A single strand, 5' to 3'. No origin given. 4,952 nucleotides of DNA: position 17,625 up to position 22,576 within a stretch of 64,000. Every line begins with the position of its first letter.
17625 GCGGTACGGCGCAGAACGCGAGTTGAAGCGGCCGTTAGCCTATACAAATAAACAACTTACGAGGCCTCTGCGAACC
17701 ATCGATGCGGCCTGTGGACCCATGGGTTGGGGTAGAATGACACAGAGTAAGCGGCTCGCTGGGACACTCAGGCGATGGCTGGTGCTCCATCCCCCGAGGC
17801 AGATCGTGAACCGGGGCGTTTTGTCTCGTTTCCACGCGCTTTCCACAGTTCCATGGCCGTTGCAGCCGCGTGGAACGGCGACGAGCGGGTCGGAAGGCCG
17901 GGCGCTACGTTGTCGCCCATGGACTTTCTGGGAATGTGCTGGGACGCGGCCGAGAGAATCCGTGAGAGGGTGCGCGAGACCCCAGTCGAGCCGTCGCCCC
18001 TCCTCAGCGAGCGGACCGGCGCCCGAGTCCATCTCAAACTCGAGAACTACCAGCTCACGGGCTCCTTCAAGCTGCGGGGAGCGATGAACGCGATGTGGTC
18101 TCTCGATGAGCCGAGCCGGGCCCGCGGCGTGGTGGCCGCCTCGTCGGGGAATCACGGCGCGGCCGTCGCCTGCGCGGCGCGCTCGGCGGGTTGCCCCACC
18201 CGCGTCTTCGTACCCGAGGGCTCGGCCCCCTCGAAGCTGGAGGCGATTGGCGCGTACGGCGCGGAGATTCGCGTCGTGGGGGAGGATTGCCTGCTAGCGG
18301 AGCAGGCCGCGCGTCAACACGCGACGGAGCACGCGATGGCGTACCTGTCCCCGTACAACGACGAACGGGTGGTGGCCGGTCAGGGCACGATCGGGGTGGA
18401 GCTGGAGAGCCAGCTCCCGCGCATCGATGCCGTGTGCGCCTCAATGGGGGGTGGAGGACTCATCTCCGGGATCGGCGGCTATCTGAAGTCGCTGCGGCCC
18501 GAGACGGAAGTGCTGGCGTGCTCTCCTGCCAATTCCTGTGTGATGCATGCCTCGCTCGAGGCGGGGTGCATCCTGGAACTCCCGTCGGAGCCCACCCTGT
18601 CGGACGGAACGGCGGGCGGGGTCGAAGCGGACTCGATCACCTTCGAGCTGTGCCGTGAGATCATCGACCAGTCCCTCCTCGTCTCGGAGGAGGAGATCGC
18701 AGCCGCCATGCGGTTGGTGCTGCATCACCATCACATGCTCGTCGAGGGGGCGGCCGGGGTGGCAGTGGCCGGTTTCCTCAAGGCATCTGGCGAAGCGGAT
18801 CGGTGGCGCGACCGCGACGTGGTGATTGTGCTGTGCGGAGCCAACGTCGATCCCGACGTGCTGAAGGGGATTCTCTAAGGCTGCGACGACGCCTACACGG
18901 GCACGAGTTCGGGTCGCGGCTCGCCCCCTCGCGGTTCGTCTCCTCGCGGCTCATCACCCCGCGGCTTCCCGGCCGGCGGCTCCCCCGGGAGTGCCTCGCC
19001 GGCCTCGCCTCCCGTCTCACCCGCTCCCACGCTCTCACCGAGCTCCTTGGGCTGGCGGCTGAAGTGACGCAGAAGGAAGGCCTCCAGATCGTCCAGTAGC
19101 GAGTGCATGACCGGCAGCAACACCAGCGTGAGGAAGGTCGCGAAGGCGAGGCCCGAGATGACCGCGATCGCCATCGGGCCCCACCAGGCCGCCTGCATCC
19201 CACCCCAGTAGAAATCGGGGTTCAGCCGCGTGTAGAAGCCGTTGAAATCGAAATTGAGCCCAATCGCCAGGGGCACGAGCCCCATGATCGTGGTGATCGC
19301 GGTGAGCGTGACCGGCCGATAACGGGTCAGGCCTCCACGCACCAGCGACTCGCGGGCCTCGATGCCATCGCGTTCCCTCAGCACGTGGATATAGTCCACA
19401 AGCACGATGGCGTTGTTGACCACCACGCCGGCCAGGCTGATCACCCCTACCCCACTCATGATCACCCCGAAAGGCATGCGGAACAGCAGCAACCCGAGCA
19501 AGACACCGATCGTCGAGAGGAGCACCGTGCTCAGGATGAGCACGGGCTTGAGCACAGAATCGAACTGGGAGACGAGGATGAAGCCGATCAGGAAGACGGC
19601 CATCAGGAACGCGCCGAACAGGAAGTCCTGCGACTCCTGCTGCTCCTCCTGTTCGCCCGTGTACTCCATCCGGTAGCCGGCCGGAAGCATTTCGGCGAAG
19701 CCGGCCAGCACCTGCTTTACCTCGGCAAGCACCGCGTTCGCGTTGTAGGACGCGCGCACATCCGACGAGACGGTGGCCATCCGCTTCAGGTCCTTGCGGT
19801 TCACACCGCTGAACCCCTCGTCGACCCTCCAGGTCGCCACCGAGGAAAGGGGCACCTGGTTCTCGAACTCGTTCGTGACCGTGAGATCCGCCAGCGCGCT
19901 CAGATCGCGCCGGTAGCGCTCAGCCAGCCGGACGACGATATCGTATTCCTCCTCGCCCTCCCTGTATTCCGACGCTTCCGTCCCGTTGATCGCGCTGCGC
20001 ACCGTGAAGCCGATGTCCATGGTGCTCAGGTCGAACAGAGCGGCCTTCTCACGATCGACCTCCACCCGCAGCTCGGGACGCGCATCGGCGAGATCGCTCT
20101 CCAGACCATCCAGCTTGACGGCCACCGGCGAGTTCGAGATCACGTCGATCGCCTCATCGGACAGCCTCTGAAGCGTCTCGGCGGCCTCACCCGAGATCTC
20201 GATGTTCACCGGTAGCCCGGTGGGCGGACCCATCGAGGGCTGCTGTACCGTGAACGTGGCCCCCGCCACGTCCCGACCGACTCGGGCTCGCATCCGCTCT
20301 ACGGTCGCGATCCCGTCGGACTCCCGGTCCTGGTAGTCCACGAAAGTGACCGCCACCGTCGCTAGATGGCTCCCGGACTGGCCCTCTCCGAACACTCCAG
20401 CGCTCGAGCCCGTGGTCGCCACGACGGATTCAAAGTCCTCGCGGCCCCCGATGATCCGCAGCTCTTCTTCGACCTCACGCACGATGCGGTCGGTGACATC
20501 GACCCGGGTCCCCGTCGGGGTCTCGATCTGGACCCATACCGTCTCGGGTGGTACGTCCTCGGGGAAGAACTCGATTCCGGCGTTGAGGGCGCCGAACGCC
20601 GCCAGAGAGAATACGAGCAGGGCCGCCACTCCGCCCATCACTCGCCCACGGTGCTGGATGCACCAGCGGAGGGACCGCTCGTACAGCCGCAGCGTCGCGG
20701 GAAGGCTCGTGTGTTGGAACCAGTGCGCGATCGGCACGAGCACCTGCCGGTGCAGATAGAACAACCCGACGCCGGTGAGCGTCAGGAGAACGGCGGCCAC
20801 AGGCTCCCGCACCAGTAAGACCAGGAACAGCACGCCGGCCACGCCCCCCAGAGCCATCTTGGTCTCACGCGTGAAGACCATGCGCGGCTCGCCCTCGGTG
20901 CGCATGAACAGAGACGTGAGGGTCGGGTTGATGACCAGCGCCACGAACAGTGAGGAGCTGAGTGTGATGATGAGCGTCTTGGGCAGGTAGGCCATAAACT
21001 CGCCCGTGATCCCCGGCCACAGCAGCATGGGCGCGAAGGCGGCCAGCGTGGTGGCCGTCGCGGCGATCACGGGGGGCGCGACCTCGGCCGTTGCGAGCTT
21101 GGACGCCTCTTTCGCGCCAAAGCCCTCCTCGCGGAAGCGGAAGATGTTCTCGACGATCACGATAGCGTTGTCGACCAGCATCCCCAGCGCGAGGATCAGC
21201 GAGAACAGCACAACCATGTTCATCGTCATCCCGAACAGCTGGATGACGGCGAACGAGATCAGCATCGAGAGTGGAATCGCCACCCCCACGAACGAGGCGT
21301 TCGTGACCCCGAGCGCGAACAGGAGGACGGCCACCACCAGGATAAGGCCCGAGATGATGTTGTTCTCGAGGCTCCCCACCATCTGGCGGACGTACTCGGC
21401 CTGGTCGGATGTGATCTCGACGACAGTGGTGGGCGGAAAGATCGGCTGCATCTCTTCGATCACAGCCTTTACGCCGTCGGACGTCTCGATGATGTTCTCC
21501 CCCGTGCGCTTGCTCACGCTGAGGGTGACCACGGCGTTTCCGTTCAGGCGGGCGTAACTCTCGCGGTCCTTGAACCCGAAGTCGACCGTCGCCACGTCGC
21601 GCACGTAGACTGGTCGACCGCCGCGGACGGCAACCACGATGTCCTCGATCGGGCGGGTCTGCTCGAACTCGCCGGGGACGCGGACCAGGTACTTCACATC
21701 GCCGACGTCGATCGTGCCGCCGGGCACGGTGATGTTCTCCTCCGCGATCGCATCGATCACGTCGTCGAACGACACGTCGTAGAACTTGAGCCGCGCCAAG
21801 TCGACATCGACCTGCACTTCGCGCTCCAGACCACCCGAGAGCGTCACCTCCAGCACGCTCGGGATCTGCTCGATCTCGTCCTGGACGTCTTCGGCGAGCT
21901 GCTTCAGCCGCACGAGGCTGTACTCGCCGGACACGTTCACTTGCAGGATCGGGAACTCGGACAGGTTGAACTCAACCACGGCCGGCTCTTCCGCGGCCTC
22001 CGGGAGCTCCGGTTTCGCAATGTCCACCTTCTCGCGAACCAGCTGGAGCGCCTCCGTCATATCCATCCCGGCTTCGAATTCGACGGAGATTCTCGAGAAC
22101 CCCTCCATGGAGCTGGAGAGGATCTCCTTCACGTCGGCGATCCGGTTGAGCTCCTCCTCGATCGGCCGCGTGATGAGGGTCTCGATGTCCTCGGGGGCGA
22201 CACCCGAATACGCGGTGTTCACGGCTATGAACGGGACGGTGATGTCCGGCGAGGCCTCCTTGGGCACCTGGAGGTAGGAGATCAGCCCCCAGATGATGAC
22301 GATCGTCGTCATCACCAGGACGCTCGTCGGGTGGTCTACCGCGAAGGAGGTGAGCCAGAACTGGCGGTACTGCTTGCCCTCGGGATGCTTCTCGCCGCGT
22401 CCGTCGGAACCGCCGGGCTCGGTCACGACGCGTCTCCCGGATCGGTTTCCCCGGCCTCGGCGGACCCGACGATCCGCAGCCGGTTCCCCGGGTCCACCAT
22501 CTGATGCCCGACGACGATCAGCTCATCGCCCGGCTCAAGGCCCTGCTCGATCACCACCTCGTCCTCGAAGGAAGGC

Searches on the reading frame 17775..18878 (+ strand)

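Call 9: search_protein_families(library=pfam, proteins=[window:17775-18878:+], max_evalue=0.001)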
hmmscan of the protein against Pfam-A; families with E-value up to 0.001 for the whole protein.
window:17775-18878:+ (367 aa): 1 family
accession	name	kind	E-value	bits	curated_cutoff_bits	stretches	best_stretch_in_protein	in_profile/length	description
PF00291.31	PALP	-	5.7e-78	262.7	35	1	64-355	3-295/295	Pyridoxal-phosphate dependent enzyme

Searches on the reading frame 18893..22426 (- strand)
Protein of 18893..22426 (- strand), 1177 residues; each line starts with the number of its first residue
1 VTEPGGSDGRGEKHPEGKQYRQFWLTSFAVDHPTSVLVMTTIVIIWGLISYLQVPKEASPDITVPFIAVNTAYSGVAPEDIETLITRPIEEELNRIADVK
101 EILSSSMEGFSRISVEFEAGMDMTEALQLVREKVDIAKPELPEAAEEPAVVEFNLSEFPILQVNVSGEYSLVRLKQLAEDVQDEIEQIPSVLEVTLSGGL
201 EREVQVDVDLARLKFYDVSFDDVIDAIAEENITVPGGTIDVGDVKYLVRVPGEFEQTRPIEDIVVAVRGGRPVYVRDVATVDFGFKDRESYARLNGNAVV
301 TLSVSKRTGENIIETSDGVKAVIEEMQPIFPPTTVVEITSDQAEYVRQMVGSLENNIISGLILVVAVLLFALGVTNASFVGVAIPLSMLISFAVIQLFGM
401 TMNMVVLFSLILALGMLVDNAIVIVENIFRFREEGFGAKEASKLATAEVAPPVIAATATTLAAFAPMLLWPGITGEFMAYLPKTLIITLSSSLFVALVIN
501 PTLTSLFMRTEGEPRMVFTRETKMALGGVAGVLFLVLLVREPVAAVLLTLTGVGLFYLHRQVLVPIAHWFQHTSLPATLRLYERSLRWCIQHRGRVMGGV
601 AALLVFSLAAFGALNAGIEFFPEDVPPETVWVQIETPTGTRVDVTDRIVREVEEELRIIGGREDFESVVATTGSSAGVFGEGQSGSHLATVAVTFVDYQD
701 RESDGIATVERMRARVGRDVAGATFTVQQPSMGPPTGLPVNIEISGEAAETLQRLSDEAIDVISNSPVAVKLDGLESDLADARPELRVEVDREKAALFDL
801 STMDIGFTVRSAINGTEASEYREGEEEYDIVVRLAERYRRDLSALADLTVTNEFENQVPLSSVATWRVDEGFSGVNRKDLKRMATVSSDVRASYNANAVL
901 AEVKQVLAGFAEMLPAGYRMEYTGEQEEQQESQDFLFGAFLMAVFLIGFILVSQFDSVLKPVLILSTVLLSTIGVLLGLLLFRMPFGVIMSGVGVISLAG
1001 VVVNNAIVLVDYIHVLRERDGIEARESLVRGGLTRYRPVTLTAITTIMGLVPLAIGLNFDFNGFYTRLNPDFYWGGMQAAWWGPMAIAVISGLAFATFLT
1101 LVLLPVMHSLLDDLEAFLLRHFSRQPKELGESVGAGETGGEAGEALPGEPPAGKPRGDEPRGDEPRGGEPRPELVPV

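Call 70: search_protein_families(library=pfam, proteins=[window:18893-22426:-], max_evalue=0.001)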
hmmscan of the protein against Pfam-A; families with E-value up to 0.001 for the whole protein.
window:18893-22426:- (1177 aa): 1 family
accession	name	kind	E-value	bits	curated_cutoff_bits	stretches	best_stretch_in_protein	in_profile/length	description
PF00873.25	ACR_tran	-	9e-200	666.3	28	1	26-1111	2-1020/1021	AcrB/AcrD/AcrF family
